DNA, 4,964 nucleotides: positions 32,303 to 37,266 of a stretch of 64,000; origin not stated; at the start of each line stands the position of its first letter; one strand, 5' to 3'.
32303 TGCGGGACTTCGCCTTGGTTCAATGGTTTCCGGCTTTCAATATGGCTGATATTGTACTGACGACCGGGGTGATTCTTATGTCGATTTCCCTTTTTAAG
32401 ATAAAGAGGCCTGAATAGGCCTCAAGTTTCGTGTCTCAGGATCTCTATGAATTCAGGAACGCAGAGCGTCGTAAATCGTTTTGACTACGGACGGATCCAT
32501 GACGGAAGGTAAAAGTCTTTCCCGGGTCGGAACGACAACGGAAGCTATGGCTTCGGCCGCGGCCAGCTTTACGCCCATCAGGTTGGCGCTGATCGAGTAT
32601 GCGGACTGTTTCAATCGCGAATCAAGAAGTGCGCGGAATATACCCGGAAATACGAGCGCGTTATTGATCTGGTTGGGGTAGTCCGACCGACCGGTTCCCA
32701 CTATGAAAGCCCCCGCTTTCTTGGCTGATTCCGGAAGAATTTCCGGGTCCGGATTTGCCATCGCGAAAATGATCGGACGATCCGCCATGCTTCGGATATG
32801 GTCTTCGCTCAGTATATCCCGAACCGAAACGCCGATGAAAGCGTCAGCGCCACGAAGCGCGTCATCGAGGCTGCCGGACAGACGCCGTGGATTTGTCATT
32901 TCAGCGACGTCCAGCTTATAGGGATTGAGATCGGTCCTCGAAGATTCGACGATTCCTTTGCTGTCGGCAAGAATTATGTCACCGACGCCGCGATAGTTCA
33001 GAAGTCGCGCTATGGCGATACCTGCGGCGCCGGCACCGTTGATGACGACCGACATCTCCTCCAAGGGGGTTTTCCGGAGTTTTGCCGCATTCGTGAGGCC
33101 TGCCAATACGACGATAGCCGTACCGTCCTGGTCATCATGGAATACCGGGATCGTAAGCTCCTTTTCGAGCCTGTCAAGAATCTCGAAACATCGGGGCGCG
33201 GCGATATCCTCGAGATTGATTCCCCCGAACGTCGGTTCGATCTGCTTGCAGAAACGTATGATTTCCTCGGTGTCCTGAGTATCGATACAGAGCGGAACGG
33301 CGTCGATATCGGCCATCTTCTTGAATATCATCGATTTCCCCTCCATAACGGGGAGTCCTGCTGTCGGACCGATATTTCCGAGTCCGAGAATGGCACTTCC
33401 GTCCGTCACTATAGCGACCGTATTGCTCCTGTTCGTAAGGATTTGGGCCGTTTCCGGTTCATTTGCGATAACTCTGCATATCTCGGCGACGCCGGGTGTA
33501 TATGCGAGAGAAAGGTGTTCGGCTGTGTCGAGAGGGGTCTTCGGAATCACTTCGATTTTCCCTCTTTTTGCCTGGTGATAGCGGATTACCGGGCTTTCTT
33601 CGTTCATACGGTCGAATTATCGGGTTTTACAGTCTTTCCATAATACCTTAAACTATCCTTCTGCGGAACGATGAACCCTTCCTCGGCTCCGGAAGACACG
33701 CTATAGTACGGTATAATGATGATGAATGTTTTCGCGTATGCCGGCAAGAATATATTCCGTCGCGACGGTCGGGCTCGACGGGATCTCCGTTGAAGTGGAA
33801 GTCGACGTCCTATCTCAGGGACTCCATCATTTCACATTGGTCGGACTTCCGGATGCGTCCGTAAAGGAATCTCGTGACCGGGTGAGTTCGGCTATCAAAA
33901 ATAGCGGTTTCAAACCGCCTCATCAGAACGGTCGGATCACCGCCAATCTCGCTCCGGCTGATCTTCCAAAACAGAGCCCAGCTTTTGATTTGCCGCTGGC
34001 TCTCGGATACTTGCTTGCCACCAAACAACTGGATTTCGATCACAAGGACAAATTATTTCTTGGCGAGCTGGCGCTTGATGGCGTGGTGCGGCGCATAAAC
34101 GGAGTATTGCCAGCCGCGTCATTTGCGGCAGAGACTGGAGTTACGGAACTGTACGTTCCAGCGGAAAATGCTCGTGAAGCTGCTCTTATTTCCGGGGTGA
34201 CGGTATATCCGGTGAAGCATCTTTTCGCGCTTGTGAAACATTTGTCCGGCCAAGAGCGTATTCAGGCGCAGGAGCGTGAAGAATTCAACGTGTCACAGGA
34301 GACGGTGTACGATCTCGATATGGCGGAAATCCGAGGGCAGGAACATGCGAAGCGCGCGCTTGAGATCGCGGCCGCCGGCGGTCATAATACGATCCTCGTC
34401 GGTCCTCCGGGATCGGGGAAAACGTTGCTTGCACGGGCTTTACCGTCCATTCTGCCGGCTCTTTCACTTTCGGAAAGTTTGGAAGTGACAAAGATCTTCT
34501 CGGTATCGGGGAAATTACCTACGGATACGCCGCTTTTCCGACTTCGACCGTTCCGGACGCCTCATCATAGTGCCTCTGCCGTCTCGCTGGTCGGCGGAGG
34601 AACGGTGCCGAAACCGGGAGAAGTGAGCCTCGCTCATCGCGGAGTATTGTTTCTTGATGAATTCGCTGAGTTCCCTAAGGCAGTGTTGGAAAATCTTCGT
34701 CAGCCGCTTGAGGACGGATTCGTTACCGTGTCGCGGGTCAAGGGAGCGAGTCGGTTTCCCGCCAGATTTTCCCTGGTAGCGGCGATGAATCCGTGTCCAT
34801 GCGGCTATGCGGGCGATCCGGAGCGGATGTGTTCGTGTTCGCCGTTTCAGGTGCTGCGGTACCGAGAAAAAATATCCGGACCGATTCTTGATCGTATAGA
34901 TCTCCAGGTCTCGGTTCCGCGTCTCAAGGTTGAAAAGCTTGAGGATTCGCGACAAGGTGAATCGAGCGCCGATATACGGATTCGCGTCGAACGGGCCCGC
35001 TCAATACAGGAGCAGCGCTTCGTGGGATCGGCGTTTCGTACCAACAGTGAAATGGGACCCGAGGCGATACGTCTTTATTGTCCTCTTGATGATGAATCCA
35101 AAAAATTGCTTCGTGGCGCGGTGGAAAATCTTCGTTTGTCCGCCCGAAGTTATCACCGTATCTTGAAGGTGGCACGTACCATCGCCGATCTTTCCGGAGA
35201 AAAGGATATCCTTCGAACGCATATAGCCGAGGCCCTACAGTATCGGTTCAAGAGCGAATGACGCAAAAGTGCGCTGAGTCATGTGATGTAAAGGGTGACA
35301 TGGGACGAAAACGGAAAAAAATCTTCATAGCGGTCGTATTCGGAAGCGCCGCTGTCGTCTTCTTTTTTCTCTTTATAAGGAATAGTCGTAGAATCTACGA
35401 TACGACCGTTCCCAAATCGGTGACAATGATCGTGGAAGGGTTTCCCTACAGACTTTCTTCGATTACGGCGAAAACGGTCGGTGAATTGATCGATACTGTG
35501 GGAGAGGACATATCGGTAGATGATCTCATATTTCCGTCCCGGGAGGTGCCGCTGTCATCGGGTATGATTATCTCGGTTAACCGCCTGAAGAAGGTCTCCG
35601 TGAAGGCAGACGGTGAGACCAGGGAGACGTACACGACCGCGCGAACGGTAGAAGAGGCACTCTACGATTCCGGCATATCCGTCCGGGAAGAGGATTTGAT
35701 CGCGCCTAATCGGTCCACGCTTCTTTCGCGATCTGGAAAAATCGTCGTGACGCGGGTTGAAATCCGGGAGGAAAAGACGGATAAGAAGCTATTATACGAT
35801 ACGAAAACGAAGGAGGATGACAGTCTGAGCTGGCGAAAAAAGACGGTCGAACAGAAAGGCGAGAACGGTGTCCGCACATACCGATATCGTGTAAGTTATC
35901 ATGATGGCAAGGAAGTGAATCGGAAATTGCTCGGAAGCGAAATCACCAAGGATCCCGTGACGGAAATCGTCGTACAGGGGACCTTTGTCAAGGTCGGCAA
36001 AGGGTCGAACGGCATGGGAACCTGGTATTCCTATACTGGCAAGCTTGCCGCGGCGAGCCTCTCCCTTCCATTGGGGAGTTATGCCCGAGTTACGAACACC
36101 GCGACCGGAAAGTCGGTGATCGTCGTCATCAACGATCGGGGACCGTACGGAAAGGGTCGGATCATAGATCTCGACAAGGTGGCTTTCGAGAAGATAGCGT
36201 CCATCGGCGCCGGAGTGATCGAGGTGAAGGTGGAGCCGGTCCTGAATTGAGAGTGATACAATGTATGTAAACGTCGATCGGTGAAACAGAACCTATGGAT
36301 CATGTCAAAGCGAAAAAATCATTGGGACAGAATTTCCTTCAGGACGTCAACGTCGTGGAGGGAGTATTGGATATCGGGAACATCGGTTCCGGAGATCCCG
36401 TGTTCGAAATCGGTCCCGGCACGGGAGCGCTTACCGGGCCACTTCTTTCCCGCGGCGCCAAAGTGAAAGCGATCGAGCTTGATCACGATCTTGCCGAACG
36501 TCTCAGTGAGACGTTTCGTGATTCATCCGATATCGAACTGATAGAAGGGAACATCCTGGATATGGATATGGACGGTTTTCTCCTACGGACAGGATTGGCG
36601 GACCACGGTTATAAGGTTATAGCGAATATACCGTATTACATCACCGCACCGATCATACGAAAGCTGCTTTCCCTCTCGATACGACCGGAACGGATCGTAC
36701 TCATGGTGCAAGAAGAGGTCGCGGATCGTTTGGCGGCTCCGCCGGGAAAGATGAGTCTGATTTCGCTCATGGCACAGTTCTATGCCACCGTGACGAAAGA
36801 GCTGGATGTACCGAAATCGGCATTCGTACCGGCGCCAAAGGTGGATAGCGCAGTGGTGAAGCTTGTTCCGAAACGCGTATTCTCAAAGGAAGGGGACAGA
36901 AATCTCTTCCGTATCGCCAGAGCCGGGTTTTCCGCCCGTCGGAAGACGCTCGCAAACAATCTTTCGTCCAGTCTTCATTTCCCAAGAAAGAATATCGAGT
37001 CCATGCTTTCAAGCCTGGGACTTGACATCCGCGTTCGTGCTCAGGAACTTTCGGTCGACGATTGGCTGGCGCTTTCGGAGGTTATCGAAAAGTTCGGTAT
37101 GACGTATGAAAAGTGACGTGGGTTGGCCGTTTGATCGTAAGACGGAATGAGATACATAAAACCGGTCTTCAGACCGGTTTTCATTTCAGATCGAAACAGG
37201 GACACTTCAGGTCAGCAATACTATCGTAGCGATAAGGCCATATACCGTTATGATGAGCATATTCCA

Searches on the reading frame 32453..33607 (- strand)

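Call 8: search_protein_families(library=pfam, proteins=[window:32453-33607:-])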
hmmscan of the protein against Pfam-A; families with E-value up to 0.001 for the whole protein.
window:32453-33607:- (384 aa): 3 families
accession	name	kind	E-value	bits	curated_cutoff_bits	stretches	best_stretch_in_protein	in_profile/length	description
PF00390.24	malic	-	5.6e-31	108.2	23.1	1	16-147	2-181/182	Malic enzyme, N-terminal domain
PF03949.21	Malic_M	-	7.2e-21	75.1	23.5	1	161-370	2-240/258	Malic enzyme, NAD binding domain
PF00899.27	ThiF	-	0.00065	19.3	28.1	0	181-216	17-52/238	ThiF family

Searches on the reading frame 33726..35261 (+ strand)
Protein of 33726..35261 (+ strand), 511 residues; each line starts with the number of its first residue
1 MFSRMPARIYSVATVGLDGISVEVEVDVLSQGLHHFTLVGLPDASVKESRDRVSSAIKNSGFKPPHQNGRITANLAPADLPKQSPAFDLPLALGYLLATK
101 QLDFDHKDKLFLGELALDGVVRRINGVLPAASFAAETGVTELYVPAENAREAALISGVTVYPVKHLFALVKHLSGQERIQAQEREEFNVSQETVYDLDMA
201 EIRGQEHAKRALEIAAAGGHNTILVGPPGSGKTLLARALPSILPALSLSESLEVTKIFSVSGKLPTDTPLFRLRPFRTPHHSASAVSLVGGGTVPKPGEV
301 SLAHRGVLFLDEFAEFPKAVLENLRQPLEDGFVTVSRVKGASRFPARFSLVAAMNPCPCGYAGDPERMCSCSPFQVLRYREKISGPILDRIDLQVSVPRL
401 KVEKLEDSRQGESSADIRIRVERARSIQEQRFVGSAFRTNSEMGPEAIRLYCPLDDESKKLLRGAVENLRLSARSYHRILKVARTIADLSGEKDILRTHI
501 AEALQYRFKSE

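Call 8: search_protein_families(library=pfam, proteins=[window:33726-35261:+])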
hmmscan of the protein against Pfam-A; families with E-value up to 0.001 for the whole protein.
window:33726-35261:+ (511 aa): 11 families
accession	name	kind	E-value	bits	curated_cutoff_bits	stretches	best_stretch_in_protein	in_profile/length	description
PF01078.27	Mg_chelatase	-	4e-92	307.7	20.3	1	198-404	1-206/207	Magnesium chelatase, subunit ChlI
PF13541.12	ChlI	-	3.6e-38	130.6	27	1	24-148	1-121/121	Subunit ChlI of Mg-chelatase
PF13335.12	Mg_chelatase_C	-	4.3e-33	114.2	26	1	411-507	1-94/94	Magnesium chelatase, subunit ChlI C-terminal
PF07728.20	AAA_5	-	4.9e-09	36.7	22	1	222-358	2-125/139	AAA domain (dynein-related subfamily)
PF13401.12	AAA_22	-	2.7e-06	28.1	27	0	221-244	7-30/130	AAA domain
PF00493.29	MCM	-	2.9e-06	27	23.3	1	294-362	111-179/224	MCM P-loop domain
PF00158.32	Sigma54_activat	-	3.2e-06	27.4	20.2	0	295-355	84-142/168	Sigma-54 interaction domain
PF00004.35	AAA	-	0.0003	21.7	21.2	0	223-243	2-22/131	ATPase family associated with various cellular activities (AAA)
PF13671.12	AAA_33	-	0.00058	20.6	27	0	223-259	3-39/143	AAA domain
PF05496.18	RuvB_N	-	0.00068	19.9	27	0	200-239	7-53/159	Holliday junction DNA helicase RuvB P-loop domain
PF13191.12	AAA_16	-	0.00085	20.3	32.6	0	209-242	13-48/167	AAA ATPase domain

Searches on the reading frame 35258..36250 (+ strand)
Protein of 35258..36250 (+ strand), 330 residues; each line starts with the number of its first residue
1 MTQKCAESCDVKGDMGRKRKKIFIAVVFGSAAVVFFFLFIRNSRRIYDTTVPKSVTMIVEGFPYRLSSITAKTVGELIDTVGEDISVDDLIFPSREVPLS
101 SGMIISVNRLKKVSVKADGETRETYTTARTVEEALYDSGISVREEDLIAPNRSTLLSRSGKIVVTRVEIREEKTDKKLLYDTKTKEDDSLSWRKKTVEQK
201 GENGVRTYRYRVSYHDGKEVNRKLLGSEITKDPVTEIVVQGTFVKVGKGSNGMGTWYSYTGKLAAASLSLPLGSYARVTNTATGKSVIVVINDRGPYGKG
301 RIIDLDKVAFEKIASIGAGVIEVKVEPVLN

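Call 8: search_protein_families(library=pfam, proteins=[window:35258-36250:+])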
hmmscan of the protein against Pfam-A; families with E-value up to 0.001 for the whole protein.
window:35258-36250:+ (330 aa): 3 families
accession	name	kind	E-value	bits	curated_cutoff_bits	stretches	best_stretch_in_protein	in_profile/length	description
PF07501.17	G5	-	2.3e-19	69.8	23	1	171-242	3-74/75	G5 domain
PF03330.24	DPBB_1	-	1.4e-15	57.7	28.8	1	262-325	23-83/83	Lytic transglycolase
PF03990.20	DUF348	-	9.8e-14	51.3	24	1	113-152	1-40/41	G5-linked-Ubiquitin-like domain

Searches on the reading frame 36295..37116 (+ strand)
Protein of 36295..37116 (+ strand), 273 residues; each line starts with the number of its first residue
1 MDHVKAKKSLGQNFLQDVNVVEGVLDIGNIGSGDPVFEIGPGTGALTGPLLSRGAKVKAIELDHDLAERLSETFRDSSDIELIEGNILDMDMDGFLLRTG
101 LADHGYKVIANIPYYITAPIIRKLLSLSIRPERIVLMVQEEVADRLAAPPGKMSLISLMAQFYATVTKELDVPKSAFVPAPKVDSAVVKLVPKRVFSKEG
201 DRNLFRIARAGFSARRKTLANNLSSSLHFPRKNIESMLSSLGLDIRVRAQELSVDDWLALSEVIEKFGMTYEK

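Call 9: search_protein_families(library=pfam, proteins=[window:36295-37116:+])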
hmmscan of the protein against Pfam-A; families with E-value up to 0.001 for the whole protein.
window:36295-37116:+ (273 aa): 2 families
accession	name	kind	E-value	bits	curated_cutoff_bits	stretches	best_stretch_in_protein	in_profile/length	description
PF00398.26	RrnaAD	-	1.1e-56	192.3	24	1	5-265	3-262/263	Ribosomal RNA adenine dimethylase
PF13649.12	Methyltransf_25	-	0.00032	21.8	27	1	36-92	1-60/97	Methyltransferase domain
